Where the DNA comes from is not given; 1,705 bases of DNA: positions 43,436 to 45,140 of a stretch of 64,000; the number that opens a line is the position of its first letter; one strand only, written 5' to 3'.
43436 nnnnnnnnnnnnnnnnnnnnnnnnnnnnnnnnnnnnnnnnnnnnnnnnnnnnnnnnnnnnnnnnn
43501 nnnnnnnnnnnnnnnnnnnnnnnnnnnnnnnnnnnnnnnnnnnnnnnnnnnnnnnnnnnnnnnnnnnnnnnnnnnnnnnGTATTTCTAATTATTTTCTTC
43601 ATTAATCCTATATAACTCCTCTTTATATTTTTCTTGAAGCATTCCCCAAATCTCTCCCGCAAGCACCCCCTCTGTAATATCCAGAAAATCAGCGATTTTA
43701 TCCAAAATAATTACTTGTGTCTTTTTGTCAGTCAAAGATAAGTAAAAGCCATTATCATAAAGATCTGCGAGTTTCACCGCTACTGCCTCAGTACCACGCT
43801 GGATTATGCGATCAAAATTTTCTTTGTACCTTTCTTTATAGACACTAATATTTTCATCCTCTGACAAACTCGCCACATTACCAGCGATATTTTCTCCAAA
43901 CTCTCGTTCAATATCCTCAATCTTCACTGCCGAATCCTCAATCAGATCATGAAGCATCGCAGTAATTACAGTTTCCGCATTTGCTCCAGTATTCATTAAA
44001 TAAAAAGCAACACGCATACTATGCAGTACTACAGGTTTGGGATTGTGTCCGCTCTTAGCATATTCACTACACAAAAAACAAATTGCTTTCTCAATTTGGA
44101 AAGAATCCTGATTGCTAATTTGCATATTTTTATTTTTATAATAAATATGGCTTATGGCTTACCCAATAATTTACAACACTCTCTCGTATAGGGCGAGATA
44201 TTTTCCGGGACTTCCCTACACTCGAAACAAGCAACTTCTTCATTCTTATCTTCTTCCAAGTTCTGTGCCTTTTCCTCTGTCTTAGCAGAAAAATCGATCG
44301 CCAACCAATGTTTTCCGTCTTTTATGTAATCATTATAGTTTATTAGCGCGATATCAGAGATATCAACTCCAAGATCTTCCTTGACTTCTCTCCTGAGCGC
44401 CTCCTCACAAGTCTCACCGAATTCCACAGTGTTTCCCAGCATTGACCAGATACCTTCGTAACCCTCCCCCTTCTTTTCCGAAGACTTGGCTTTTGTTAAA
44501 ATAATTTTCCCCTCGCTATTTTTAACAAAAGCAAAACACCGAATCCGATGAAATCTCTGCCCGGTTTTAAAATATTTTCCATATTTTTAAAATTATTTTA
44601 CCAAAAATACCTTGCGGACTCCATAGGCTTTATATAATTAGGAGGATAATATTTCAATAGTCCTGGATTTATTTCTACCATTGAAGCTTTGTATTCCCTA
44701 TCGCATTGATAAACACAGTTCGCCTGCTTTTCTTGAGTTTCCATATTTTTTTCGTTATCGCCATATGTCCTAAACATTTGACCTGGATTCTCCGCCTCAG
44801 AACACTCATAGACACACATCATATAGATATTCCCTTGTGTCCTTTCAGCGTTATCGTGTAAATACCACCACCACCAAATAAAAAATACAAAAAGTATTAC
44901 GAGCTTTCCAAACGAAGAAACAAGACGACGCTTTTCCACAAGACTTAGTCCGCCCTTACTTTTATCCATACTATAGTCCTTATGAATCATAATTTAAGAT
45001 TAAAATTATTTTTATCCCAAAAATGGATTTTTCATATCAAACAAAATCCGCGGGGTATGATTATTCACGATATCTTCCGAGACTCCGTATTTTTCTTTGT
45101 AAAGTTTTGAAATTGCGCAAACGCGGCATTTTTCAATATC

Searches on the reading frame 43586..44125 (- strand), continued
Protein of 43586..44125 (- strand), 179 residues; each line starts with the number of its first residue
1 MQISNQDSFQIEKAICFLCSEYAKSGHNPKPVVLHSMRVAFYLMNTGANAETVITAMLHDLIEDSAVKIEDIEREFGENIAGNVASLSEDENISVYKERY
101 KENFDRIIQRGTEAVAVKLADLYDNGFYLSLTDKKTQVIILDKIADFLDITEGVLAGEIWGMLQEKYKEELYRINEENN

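Call 76: search_protein_families(library=pfam, alignment_id=A5, max_evalue=0.001)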
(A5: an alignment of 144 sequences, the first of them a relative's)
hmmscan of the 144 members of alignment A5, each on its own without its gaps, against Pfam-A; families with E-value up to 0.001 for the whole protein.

A. member 1, L176:4501-4740:+ (79 aa): 0 families

B. families by the number of members that match (of 144 scanned): 66 families (the first 25 are shown)
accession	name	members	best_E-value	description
PF00149.33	Metallophos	5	2.1e-07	Calcineurin-like phosphoesterase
PF24835.1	DUF7717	3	8.4e-06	Family of unknown function (DUF7717)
PF01555.25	N6_N4_Mtase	2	5.5e-31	DNA methylase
PF01206.22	TusA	2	1.3e-17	Sulfurtransferase TusA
PF13671.12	AAA_33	2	3.1e-14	AAA domain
PF05433.20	Rick_17kDa_Anti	2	9.4e-07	Glycine zipper 2TM domain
PF01139.22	RtcB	1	1.6e-127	tRNA-splicing ligase RtcB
PF05725.18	FNIP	1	2.2e-64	FNIP Repeat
PF08010.17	Phage_30_3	1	3.1e-50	Bacteriophage protein GP30.3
PF08719.17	NADAR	1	6.4e-46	NADAR domain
PF25109.1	HAD_PNKP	1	2e-32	Polynucleotide kinase PNKP phosphatase domain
PF25735.1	Phage_L5_gp82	1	1.1e-29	Mycobacterium phage L5 gene 82 protein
PF03592.21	Terminase_2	1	2.4e-28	Terminase small subunit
PF00270.35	DEAD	1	3.6e-26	DEAD/DEAH box helicase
PF11026.13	DUF2721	1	5.7e-23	Protein of unknown function (DUF2721)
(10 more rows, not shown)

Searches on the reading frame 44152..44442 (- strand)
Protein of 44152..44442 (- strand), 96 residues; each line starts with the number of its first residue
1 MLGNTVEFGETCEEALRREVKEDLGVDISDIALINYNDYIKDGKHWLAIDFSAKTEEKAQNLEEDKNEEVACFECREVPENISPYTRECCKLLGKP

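Call 4: search_protein_families(library=pfam, proteins=[window:44152-44442:-], max_evalue=0.1)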
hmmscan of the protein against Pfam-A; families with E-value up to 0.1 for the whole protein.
window:44152-44442:- (96 aa): 2 families
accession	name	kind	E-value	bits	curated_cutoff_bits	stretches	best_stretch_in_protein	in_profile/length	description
PF00293.34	NUDIX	-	2.1e-08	34.7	21.1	1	3-83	35-124/134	NUDIX domain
PF22327.2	Nudt16-like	-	0.065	13.6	27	1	3-38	39-75/161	U8 snoRNA-decapping enzyme-like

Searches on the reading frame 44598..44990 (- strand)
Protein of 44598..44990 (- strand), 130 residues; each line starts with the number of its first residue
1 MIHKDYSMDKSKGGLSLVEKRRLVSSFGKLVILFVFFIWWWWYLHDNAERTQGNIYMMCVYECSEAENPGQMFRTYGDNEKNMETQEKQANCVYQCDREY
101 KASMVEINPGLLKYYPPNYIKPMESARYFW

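Call 4: search_protein_families(library=pfam, proteins=[window:44598-44990:-], max_evalue=0.1)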
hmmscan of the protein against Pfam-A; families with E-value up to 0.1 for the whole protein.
window:44598-44990:- (130 aa): 1 family
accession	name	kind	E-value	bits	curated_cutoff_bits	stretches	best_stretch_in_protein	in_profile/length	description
PF19168.5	DUF5850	-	0.021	15.7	25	1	30-88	2-62/171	Family of unknown function (DUF5850)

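Call 49: search_protein_families(library=ncbifam, proteins=[window:44598-44990:-], max_evalue=0.01)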
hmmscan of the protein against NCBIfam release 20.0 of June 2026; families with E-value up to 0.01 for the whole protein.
window:44598-44990:- (130 aa): 0 families

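Call 50: search_protein_families(library=padloc, proteins=[window:44598-44990:-], max_evalue=0.01)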
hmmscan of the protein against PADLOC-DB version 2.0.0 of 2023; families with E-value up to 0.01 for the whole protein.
window:44598-44990:- (130 aa): 0 families

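Call 54: search_protein_representatives(protein=window:44598-44990:-)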
Query: 130 residues. Proteins with E-value up to 0.001 (for the whole library): 4; up to 1e-10: 1; up to 1e-30: 1. The best 4 are listed.
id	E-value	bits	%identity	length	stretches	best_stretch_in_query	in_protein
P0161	1.8e-82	290.1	100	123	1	8-130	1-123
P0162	3.7e-06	43.0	38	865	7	48-78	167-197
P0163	3.2e-05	39.9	28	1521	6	69-116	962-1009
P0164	4.0e-04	36.4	44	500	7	105-122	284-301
